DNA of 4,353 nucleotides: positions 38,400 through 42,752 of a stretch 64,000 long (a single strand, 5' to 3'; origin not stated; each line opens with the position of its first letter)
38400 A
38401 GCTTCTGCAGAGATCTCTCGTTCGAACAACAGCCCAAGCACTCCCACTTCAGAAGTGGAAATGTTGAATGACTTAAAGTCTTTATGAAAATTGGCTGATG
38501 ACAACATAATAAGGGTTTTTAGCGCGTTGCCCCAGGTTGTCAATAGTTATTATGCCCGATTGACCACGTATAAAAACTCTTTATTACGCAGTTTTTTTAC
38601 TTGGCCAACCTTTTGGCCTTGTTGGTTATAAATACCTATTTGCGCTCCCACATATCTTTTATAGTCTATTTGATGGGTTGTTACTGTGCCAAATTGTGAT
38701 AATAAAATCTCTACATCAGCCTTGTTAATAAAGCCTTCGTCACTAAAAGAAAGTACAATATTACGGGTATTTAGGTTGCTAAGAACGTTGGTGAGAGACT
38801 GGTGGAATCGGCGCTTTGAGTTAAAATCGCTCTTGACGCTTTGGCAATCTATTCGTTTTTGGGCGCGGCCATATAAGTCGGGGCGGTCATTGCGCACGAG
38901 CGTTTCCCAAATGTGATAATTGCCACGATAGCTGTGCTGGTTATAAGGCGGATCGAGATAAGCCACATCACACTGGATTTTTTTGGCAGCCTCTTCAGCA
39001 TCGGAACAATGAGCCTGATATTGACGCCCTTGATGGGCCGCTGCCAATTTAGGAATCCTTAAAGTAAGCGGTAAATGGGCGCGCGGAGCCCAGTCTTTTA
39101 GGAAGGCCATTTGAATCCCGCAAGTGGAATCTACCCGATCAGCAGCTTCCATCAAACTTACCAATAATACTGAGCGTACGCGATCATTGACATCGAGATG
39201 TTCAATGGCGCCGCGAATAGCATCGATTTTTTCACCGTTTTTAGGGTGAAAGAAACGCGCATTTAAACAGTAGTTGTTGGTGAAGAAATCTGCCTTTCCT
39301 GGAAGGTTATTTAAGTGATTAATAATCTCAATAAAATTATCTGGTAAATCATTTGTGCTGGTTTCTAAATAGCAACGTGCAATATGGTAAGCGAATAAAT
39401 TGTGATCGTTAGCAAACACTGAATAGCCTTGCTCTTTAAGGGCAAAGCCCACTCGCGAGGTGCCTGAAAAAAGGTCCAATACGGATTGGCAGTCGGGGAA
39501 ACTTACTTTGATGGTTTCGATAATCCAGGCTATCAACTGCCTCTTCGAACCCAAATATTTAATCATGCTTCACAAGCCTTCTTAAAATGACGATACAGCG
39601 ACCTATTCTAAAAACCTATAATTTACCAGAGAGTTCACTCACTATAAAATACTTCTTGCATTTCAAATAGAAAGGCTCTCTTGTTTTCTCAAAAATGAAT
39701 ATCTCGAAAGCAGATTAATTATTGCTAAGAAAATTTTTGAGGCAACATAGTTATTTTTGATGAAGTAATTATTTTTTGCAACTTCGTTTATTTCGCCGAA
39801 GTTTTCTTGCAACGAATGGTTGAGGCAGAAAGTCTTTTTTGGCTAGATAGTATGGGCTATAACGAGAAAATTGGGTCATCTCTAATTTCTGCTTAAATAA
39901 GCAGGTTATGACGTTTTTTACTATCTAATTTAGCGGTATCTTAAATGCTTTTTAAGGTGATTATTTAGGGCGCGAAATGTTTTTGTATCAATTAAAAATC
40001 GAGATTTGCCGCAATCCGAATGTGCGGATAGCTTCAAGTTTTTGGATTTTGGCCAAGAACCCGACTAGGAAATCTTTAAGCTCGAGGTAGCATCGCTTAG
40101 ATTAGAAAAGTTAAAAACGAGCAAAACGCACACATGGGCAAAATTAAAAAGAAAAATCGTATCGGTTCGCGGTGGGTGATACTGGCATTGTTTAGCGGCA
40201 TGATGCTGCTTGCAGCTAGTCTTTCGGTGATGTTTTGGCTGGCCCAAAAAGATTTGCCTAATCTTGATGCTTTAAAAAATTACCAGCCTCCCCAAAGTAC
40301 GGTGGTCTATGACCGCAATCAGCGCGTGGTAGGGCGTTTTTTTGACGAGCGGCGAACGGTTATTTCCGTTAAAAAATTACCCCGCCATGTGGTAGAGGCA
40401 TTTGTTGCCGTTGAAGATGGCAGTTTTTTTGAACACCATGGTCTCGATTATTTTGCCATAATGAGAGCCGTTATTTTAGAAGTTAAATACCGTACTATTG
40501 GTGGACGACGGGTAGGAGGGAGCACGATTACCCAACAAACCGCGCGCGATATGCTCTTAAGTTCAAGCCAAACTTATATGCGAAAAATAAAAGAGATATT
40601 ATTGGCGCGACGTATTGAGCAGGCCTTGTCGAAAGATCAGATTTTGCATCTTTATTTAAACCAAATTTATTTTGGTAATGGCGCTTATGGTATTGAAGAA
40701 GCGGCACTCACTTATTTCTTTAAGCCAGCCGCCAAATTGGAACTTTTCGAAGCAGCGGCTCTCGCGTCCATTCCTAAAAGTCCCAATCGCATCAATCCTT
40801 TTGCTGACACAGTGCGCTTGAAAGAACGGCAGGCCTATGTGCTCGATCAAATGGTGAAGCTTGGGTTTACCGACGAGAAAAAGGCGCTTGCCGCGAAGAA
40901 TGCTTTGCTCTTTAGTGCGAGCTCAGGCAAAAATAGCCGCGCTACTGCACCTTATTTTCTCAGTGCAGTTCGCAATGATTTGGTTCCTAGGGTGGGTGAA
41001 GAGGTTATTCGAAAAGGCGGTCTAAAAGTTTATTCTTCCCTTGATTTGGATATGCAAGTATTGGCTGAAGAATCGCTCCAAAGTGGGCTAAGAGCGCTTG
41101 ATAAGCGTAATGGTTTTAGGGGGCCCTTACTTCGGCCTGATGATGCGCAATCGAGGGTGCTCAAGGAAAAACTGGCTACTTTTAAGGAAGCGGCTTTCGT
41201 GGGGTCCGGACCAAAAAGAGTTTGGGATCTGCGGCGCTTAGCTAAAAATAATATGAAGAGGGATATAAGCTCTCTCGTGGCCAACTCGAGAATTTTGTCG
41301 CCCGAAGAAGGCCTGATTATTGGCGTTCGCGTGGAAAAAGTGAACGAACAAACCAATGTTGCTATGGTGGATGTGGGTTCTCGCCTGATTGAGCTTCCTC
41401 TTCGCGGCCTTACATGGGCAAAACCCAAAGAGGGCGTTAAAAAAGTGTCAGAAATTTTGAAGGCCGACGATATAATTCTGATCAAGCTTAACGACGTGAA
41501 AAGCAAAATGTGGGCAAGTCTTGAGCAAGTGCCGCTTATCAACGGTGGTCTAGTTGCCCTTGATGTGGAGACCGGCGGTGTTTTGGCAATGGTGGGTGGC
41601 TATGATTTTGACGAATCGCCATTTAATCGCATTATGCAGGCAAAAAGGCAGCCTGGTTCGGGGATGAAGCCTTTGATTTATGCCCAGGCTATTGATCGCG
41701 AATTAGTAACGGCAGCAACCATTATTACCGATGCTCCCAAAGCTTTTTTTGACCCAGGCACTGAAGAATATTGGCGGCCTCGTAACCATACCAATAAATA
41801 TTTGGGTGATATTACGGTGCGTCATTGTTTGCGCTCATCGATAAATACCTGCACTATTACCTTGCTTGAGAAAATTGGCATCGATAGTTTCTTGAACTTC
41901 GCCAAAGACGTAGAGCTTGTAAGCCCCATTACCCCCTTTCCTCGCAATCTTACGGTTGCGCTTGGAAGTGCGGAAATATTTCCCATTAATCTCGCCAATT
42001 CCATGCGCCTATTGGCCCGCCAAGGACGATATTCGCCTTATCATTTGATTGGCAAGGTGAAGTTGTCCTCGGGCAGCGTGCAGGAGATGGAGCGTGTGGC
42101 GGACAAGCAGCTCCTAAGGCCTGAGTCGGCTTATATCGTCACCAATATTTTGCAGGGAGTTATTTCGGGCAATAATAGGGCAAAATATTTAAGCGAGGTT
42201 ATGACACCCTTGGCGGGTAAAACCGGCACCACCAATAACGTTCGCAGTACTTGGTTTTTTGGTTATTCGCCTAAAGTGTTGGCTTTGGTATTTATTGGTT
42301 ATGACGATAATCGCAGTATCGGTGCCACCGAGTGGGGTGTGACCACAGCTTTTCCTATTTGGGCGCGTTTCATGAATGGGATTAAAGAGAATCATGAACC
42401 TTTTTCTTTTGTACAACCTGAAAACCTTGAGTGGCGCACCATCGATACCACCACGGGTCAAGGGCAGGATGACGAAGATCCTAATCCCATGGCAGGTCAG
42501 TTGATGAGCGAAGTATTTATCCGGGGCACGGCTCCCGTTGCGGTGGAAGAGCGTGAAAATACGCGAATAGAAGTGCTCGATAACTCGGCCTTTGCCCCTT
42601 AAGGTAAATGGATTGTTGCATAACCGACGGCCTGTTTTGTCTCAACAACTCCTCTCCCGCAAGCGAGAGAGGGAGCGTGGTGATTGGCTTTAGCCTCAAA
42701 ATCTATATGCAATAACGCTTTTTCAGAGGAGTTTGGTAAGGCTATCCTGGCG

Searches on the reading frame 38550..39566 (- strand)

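Call 104: search_protein_families(library=pfam, proteins=[window:38550-39566:-], max_evalue=0.00001)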
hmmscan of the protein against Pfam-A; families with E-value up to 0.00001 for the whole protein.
window:38550-39566:- (338 aa): 1 family
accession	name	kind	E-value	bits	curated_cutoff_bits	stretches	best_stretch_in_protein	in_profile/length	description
PF02086.21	MethyltransfD12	-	1.5e-35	123.6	22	1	4-273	1-241/253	D12 class N6 adenine-specific DNA methyltransferase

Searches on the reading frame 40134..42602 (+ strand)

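Call 81: search_protein_families(library=pfam, proteins=[window:40134-42602:+], max_evalue=0.00001)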
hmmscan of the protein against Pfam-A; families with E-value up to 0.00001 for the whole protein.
window:40134-42602:+ (822 aa): 2 families
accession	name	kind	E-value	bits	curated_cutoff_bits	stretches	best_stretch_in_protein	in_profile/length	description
PF00912.28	Transgly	-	5.4e-57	192.5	27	1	64-240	3-177/178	Transglycosylase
PF00905.27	Transpeptidase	-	1e-26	94.3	22.1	1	471-714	1-267/299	Penicillin binding protein transpeptidase domain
